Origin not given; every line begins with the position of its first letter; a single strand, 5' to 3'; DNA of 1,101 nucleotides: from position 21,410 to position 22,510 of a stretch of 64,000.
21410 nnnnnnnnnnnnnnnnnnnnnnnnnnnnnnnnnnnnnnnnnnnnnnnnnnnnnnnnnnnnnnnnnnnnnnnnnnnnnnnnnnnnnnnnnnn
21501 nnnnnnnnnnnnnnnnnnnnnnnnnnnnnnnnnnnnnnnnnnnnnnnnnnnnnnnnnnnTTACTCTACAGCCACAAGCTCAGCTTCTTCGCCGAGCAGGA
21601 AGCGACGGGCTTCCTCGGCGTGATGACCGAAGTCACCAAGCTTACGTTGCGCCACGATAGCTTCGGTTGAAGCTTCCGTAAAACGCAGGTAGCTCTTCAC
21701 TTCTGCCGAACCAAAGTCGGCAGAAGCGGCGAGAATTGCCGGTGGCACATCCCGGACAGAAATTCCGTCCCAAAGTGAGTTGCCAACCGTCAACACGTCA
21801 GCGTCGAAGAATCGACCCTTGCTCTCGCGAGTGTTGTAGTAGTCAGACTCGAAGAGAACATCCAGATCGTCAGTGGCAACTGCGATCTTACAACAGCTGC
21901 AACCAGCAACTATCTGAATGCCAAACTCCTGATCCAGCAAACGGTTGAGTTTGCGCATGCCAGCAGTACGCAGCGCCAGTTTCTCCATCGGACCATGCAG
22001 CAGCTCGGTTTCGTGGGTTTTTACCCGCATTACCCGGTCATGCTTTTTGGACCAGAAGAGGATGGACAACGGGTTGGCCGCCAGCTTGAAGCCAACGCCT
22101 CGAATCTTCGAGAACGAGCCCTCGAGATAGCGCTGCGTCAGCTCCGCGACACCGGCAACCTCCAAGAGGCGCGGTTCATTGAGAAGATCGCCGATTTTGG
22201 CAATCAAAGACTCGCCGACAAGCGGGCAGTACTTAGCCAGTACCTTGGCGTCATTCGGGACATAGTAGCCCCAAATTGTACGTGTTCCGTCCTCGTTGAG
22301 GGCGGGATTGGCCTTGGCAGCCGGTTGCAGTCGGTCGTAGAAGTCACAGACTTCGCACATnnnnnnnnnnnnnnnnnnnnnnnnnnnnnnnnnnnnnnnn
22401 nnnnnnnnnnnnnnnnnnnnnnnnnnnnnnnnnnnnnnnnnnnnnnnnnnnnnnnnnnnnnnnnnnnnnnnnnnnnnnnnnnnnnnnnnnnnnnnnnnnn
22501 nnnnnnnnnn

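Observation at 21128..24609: Fur-family regulon module: operator, COG0523 GTPase, CooC/ParA-like ATPase, unknown Cys-rich protein and autoregulated fur-like gene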

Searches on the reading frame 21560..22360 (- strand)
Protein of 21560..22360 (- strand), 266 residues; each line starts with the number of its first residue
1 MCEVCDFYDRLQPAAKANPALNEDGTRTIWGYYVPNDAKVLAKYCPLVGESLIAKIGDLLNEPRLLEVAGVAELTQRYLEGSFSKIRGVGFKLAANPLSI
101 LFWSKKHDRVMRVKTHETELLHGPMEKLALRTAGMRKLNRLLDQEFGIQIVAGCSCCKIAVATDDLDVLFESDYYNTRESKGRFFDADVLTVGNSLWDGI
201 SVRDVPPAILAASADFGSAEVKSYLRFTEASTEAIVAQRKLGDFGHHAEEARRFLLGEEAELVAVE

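Call 3: search_protein_families(library=pfam, proteins=[window:21560-22360:-], max_evalue=0.01)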
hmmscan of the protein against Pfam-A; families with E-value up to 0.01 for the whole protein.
window:21560-22360:- (266 aa): 0 families

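Call 4: search_protein_families(library=ncbifam, proteins=[window:21560-22360:-], max_evalue=0.01)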
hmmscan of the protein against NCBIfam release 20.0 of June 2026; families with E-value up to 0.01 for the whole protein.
window:21560-22360:- (266 aa): 0 families

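Call 9: find_homologous_proteins(query=window:21560-22360:-)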
Query window:21560-22360:- (266 aa): 41 proteins with E <= 0.001 among 1452 candidates.
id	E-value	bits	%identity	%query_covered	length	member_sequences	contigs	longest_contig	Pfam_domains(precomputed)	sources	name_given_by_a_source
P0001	2.5e-95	337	100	59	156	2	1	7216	-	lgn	-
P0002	1.8e-91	324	58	100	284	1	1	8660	-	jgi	jgi:hypothetical protein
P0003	4.8e-91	323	57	98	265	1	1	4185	-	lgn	-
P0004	1.2e-90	321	58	96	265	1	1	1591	-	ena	-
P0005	1.8e-88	314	56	100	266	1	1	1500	-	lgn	-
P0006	7.1e-88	312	56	99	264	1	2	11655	-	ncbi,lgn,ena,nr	ncbi:MAG: hypothetical protein KC736_01310 [Candidatus Moranbacteria bacterium]|nr:hypothetical prot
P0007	3.8e-87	310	56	100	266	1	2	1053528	-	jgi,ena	-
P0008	2.0e-86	307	56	98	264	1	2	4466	-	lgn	-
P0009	3.8e-86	307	57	97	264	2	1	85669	-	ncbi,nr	ncbi:hypothetical protein K2P47_00830 [Patescibacteria group bacterium]|nr:hypothetical protein [Pat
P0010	5.1e-86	306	56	98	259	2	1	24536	-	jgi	jgi:hypothetical protein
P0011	9.5e-86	305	55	100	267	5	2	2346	-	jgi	jgi:hypothetical protein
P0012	1.1e-85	305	53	100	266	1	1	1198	-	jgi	jgi:hypothetical protein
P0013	2.3e-85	304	56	97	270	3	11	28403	-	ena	-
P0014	3.8e-85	303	55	99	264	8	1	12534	-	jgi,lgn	-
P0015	9.9e-85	302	54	100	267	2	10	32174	-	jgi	jgi:hypothetical protein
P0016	1.5e-84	301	53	100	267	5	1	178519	-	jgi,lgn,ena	-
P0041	4.5e-40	156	44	81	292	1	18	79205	-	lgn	-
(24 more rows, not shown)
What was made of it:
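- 21560..22360 (-): Orphan 266-aa Cys-rich protein ('U266'). Features: N-terminal MCxxC, His122, and G-C154-S-C156-C157 at a predicted beta-hairpin turn. There are 41 close homologues, all from Patescibacteria where a source names them (call 9).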

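Call 11: find_encoding_contigs(protein=P0007, flank=8000, max_places=3)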
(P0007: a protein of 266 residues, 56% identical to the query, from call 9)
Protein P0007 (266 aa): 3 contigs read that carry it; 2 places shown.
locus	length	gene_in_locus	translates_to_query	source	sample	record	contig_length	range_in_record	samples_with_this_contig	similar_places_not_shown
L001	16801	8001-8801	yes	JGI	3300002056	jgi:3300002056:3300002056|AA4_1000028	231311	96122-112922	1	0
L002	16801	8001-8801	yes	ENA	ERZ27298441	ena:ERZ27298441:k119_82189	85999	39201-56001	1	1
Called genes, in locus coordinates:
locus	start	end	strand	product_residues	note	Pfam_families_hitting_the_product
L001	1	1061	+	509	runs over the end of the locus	PF00270:DEAD, PF00271:Helicase_C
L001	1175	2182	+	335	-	-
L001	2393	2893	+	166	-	-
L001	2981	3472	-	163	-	-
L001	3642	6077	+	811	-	PF03382:DUF285, PF01471:PG_binding_1 (weak)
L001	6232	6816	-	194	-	PF03167:UDG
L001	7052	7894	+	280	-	-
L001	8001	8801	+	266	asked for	-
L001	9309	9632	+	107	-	PF01741:MscL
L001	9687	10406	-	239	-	PF06123:CreD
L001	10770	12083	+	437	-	PF03477:ATP-cone, PF00268:Ribonuc_red_sm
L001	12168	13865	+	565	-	PF02867:Ribonuc_red_lgC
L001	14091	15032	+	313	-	PF00413:Peptidase_M10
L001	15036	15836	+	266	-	PF04402:SIMPL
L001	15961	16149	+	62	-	PF00584:SecE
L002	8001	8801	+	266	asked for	-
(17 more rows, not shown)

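Call 14: search_solved_structures(query=A1, max_evalue=10)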
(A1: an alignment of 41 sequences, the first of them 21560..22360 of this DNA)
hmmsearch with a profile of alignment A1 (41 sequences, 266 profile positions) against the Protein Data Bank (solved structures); distinct sequences matched with E-value up to 10: 0.
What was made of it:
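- On Any known protein family or fold, for the 266-aa protein: PDB searched with a sequence profile: none (call 14).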

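Call 15: find_related_loci(query=A1, collection=genome_contigs, flank=8000)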
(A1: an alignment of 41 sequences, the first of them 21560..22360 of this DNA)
Query A1 (266 aa) in genome_contigs; peptide patterns used: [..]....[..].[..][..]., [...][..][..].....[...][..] (x = any residue, [..] = any of these).
30 stretches matched a pattern; 15 encode a relative of the query (tblastn E <= 1e-3); 15 distinct loci.
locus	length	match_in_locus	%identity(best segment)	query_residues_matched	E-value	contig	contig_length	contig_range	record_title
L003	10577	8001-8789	56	1-264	2e-95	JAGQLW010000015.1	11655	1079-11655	MAG: Candidatus Moraniibacteriota bacterium isolate HKST-UBA26 2008_278946, whole genome shotgun sequence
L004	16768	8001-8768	57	1-258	2e-94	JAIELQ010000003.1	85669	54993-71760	MAG: Patescibacteria group bacterium isolate co.spades.CONCOCT.1kb_083 c_000000000033, whole genome shotgun sequence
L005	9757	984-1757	55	1-257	7e-92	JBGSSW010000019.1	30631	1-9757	MAG: Candidatus Paceibacteria bacterium isolate JTS-AC391 k141_475163, whole genome shotgun sequence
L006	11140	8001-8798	53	1-266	2e-91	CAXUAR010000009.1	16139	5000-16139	MAG TPA_asm: uncultured bacterium isolate public_SRR14722149_metawrap_bin.2 genome assembly, contig: public_SRR14722149_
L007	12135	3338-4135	52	1-266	2e-88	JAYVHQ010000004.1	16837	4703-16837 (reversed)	MAG: Candidatus Kaiserbacteria bacterium isolate GL49_Down_metabinner_27 GL49_Down_metabinner_27_3, whole genome shotgun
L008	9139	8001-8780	55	4-264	7e-87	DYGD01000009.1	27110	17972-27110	MAG TPA_asm: Candidatus Paceibacter sp. isolate BE2012_4_43_20 Afr_mines_BE2012_890_length_27110_cov_8_538570, whole gen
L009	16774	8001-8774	51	1-258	8e-81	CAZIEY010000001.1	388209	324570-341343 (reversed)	MAG TPA_asm: uncultured Candidatus Saccharibacteria bacterium isolate SRP296810_co1_80 genome assembly, contig: NODE_9_l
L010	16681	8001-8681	50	9-236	2e-73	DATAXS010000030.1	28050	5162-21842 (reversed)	MAG TPA_asm: Candidatus Paceibacterota bacterium isolate SMAG_U5659 k141_504158, whole genome shotgun sequence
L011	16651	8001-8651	51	11-227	3e-70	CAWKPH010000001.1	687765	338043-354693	MAG: uncultured bacterium isolate MFD04540.bin.1.3 genome assembly, contig: contig_1614, whole genome shotgun sequence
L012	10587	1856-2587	40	11-257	3e-55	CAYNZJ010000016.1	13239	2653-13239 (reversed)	MAG TPA_asm: uncultured Candidatus Saccharibacteria bacterium isolate SRP219642_co9_61 genome assembly, contig: NODE_322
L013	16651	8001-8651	53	11-227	4e-76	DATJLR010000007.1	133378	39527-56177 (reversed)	MAG TPA_asm: Candidatus Paceibacterota bacterium isolate SMAG_U14814 k141_3708154, whole genome shotgun sequence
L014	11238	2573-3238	45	21-231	5e-49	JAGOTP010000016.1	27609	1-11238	Patescibacteria group bacterium isolate Gw_Eff_bin_431 Gw_Eff_3281_length_27609_cov_10.640274, whole genome shotgun sequ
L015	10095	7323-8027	41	1-235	2e-48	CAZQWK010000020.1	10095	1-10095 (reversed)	MAG TPA_asm: uncultured Candidatus Saccharibacteria bacterium isolate SRP237667_co1_232 genome assembly, contig: NODE_21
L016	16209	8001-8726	41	4-235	3e-48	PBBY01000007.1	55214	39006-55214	MAG: Candidatus Magasanikiibacteriota bacterium isolate SP4150 MHASMcontig_1532305, whole genome shotgun sequence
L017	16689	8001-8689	50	9-238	2e-58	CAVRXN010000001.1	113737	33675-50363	MAG: uncultured bacterium isolate MFD02248.bin.2.6 genome assembly, contig: contig_36054, whole genome shotgun sequence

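Call 18: predict_structure(alignment_id=A1)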
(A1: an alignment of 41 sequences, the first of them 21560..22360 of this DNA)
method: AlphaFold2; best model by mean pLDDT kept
length: 266 residues; sequences in the alignment: 41
mean_pLDDT: 92.1   pTM: 0.89
mean pLDDT of the five models: 92.1, 91.4, 91.3, 90.6, 89.5
residues with pLDDT >= 90: 201; 70-90: 58; 50-70: 4; < 50: 3
segments of 3 or more residues with pLDDT < 50: 264-266
pLDDT, mean of each block of 10 residues (from residue 1): 93 93 93 97 99 98 96 98 89 92 94 95 92 97 98 86 95 87 87 91 96 93 98 94 82 87 47
secondary structure, 60 per line:
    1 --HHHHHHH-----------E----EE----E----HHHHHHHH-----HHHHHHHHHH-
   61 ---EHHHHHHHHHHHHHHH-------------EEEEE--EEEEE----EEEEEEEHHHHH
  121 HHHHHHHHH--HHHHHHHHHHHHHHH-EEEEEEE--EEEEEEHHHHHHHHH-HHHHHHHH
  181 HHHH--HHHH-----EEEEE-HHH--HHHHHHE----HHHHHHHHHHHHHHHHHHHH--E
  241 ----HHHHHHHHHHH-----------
elements in order: H3-9 H37-44 H50-59 H65-79 E93-97 E100-104 E109-115 H116-129 H132-146 E148-154 E157-162 H163-171 H173-184 H187-190 E196-200 H207-212 H218-237 H245-255
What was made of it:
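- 21560..22360 (-): The AlphaFold model has pLDDT 92.1 and pTM 0.89 (call 18).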

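Call 22: fold_search(model_id=the predicted structure, library=pdb)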
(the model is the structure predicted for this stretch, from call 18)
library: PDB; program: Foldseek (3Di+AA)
matches with E <= 10: 195; with E <= 0.001: 0
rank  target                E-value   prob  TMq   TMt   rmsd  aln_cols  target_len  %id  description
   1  8b5v_A                1.0e+00  0.03  0.16  0.17  20.0       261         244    8  Crystal Structure of Trypanosoma Cruzi phosphomannosemutase (released 2022-10-05)
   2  8b5v_B                1.3e+00  0.03  0.15  0.17  20.6       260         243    9  Crystal Structure of Trypanosoma Cruzi phosphomannosemutase (released 2022-10-05)
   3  3fm5_B                1.5e+00  0.06  0.15  0.23  14.3       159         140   14  X-ray crystal structure of transcriptional regulator (MarR family) from Rhodococcus sp. RHA1 (released 2009-02-03)
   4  5dxo_A                1.5e+00  0.03  0.14  0.14  19.5       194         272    9  Structure of Aspergillus fumigatus trehalose-6-phosphate phosphatase crystal form 3 (released 2016-06-15)
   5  4r0m_B                1.5e+00  0.02  0.11  0.06  14.8       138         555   11  Structure of McyG A-PCP complexed with phenylalanyl-adenylate (released 2015-04-15)
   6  6pcp_B                1.7e+00  0.06  0.15  0.23  14.2       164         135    8  Mechanism for regulation of DNA binding of Bordetella bronchiseptica BpsR by 6-hydroxynicotinic acid (released 2019-11-06)
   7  8hvq_A                1.7e+00  0.03  0.13  0.14  13.3       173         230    8  Crystal structure of haloacid dehalogenase-like hydrolase family enzyme from Staphylococcus lugdunensis (released 2023-12-27)
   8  7xhz                  1.8e+00  0.02  0.13  0.12  13.0       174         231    9  Crystal structure of SAV2152 from MRSA (released 2023-04-12)
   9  7kw0_A                1.8e+00  0.02  0.14  0.09  22.3       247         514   11  Non-ribosomal didomain (stabilised glycine-PCP-C) acceptor bound state (released 2021-03-24)
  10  7cpu_SL               1.8e+00  0.02  0.05  0.09  11.7        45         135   16  Cryo-EM structure of 80S ribosome from mouse kidney (released 2022-02-02)
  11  8bsi_SL               2.1e+00  0.03  0.12  0.21  12.7       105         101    7  Giardia ribosome chimeric hybrid-like GDP+Pi bound state (B1) (released 2023-03-15)
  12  9spi_SL               2.1e+00  0.01  0.05  0.07  10.9        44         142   11  CRYO-EM STRUCTURE OF HUMAN 80S RIBOSOME WITH A/P/E-SITE TRNA AND MRNA CONTAINING URIDINE (released 2026-01-21)
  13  8q7z_Aj               2.2e+00  0.03  0.14  0.22  11.4       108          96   10  Structure of the G. gallus 80S non-rotated ribosome (released 2024-08-28)
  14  8cnh                  2.2e+00  0.01  0.06  0.05  17.6       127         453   16  Crystal structure of human soluble adenylyl cyclase (sAC) in complex with inhibitor TDI-10512 (released 2023-04-26)
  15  5lyb_C0               2.4e+00  0.06  0.12  0.25  10.8       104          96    9  Crystal structure of the S.cerevisiae 80S ribosome in complex with the A-site bound aminoacyl-tRNA analog ACCPmn (released 2016-11-23)
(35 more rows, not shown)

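Call 25: search_protein_families(library=pfam, proteins=[L010:7609-7980:+, L010:8822-9202:+, L011:7646-7969:+, L011:8841-9242:+, L013:7653-7976:+, L013:8765-9211:+, L016:8893-9264:+, L016:10132-11604:+, L012:2628-3587:-, L017:8846-9226:+], max_evalue=0.01)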
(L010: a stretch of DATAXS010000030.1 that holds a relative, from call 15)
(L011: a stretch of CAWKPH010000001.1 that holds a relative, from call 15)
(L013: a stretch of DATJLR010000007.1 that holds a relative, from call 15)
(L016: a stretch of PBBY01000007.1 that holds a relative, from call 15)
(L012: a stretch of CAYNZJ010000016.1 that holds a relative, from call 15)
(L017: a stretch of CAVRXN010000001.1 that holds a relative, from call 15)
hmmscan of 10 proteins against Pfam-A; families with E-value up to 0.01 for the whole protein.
L010:7609-7980:+ (123 aa): 0 families

L010:8822-9202:+ (126 aa): 0 families

L011:7646-7969:+ (107 aa): 0 families

L011:8841-9242:+ (133 aa): 0 families

L013:7653-7976:+ (107 aa): 0 families

L013:8765-9211:+ (148 aa): 0 families

L016:8893-9264:+ (123 aa): 0 families

L016:10132-11604:+ (490 aa): 0 families

L012:2628-3587:- (319 aa): 8 families
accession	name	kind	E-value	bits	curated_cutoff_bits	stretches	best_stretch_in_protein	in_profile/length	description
PF01656.29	CbiA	-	3.1e-08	34.1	25.4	1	7-294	6-86/125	CobQ/CobB/MinD/ParA nucleotide binding domain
PF13614.12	AAA_31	-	1.1e-06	29.2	27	1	7-185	9-151/177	AAA domain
PF00005.33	ABC_tran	-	0.00081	20.4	25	1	3-62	14-77/137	ABC transporter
PF01583.26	APS_kinase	-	0.0014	19.1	21.1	1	3-52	5-55/152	Adenylylsulphate kinase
PF16575.11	CLP1_P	-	0.0021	18.4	26.6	0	7-40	1-34/188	mRNA cleavage and polyadenylation factor CLP1 P-loop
PF00142.24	Fer4_NifH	-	0.0039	17.1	25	0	1-37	1-37/271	4Fe-4S iron sulfur cluster binding proteins, NifH/frxC family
PF02374.21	ArsA_ATPase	-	0.0056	16.4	24.3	0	3-42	4-43/305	Anion-transporting ATPase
PF06414.18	Zeta_toxin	-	0.0066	16.3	22.3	0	6-37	22-52/199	Zeta toxin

L017:8846-9226:+ (126 aa): 0 families

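Call 36: search_protein_representatives(alignment_id=A1)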
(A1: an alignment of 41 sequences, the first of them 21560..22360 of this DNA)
Query: 41 sequences, 266 profile positions. Proteins with E-value up to 0.001 (for the whole library): 18; up to 1e-10: 13; up to 1e-30: 11. The best 18 are listed.
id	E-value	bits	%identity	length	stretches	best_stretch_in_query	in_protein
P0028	2.1e-123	426.8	-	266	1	1-266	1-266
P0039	7.1e-88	310.3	-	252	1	1-241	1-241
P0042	8.2e-87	306.8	-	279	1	11-261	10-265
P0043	1.6e-83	296.0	-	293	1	9-260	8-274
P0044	4.0e-77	275.1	-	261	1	1-259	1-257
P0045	9.9e-67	241.0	-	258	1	1-252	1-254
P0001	2.6e-60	220.0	-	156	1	112-265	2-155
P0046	2.2e-56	207.1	-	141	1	125-261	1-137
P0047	2.6e-51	190.4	-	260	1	13-242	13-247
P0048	1.7e-49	184.5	-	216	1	16-140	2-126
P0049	2.5e-35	138.0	-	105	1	162-264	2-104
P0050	4.9e-29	117.4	-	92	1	146-218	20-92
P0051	1.2e-12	63.6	-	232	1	29-244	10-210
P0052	5.5e-05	38.5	-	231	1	34-234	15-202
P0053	7.2e-05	38.2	-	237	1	36-239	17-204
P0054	8.1e-05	38.0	-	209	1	100-212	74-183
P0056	9.6e-04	34.5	-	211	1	61-177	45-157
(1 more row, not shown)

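Call 38: search_protein_families(library=pfam, proteins=[P0051, P0052, P0053, P0054, P0056, P0047, L011:6281-7000:-, L010:5697-6731:-, L017:5942-7060:-, L013:6609-7088:+], max_evalue=0.1)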
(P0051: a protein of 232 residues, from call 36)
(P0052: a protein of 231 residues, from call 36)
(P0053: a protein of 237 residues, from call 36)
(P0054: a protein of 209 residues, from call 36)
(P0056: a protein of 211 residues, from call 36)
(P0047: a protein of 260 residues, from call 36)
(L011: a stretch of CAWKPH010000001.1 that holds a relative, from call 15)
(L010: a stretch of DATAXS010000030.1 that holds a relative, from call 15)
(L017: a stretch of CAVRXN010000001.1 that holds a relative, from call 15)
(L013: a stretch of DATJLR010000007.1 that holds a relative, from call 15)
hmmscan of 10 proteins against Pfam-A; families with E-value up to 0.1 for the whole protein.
P0051 (232 aa): 1 family
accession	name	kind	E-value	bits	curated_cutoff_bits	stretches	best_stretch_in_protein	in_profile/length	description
PF21479.3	DIKK1-2-4_C-subdom2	-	0.0044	17.5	27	1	122-145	13-36/50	Dickkopf-related protein 1/2/4, C-terminal subdomain 2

P0052 (231 aa): 0 families

P0053 (237 aa): 0 families

P0054 (209 aa): 1 family
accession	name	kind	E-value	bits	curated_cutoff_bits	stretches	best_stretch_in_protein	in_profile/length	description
PF09018.17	Phage_Capsid_P3_N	-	0.042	13.6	25.3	1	101-158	66-124/263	P3 major capsid protein N-terminal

P0056 (211 aa): 0 families

P0047 (260 aa): 0 families

L011:6281-7000:- (239 aa): 1 family
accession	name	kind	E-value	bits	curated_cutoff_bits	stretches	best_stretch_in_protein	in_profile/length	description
PF02535.28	Zip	-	8.3e-21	75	35.1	2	102-230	182-319/323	ZIP Zinc transporter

L010:5697-6731:- (344 aa): 6 families
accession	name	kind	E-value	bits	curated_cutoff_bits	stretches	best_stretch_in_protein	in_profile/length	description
PF00534.26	Glycos_transf_1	-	2.4e-25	89.5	26.4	1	172-296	15-143/172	Glycosyl transferases group 1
PF13692.12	Glyco_trans_1_4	-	5.8e-24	85.4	27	1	174-305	3-138/142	Glycosyl transferases group 1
PF13439.12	Glyco_transf_4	-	2.7e-15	57.3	28.5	1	18-140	1-127/170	Glycosyltransferase Family 4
PF13579.12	Glyco_trans_4_4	-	2.7e-08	34.7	29.7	1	19-121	1-106/158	Glycosyl transferase 4-like domain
PF13524.12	Glyco_trans_1_2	-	2e-05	25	25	1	206-313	22-118/144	Glycosyl transferase-like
PF20706.3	GT4-conflict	-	0.0034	16.8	26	1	234-278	271-314/385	Family 4 Glycosyltransferase in conflict systems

L017:5942-7060:- (372 aa): 0 families

L013:6609-7088:+ (159 aa): 2 families
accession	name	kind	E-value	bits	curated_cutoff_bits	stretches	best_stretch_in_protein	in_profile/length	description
PF03073.20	TspO_MBR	-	1.6e-52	177.5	24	1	13-157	1-145/145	TspO/MBR family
PF16327.10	CcmF_C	-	0.0029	17.3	28.7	1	50-134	79-162/323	Cytochrome c-type biogenesis protein CcmF C-terminal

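Call 39: find_encoding_contigs(protein=P0041, flank=6000, max_places=2)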
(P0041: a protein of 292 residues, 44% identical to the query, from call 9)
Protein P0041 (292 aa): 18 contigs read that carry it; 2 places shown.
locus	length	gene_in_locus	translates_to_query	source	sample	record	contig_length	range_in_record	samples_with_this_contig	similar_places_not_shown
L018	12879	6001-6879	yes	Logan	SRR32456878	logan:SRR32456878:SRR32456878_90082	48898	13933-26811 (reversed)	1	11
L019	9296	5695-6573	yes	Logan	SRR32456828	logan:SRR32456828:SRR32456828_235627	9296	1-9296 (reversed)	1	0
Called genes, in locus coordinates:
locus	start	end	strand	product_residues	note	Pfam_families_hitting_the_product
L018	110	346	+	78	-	-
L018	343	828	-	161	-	PF07291:MauE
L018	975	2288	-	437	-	PF01336:tRNA_anti-codon, PF00152:tRNA-synt_2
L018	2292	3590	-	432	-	PF01336:tRNA_anti-codon, PF00152:tRNA-synt_2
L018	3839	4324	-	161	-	PF00293:NUDIX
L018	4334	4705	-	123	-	-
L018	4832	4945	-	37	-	-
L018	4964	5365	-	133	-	PF00583:Acetyltransf_1, PF13673:Acetyltransf_10 (weak), PF13508:Acetyltransf_7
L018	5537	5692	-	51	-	-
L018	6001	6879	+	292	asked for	-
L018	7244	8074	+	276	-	PF01656:CbiA, PF13614:AAA_31 (weak)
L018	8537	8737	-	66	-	-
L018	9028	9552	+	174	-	PF12728:HTH_17 (weak)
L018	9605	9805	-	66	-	-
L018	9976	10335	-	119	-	-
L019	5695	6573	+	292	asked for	-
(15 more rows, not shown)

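Call 40: find_encoding_contigs(protein=P0016, flank=6000, max_places=2)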
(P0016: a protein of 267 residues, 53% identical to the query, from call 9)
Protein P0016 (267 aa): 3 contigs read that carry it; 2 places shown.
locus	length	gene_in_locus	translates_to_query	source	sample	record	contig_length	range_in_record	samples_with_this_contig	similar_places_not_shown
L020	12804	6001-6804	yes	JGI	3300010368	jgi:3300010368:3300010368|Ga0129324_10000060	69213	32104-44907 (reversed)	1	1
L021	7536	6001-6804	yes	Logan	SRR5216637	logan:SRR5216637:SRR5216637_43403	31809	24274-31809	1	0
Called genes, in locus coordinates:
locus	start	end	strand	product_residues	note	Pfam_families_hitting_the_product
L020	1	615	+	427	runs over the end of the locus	PF01555:N6_N4_Mtase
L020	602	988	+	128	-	PF13022:HTH_Tnp_1_2 (weak)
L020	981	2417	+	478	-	-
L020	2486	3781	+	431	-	PF00239:Resolvase, PF07508:Recombinase, PF13408:Zn_ribbon_recom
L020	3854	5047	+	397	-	PF02492:cobW, PF07683:CobW_C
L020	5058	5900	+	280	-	PF01656:CbiA, PF13614:AAA_31 (faint)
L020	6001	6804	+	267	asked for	-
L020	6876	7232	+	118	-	PF01475:FUR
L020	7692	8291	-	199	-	PF00230:MIP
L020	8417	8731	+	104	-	-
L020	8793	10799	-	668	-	PF01565:FAD_binding_4, PF02913:FAD-oxidase_C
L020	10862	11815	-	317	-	-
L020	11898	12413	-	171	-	-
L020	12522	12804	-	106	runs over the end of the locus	-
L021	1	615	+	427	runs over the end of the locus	PF01555:N6_N4_Mtase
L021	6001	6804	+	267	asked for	-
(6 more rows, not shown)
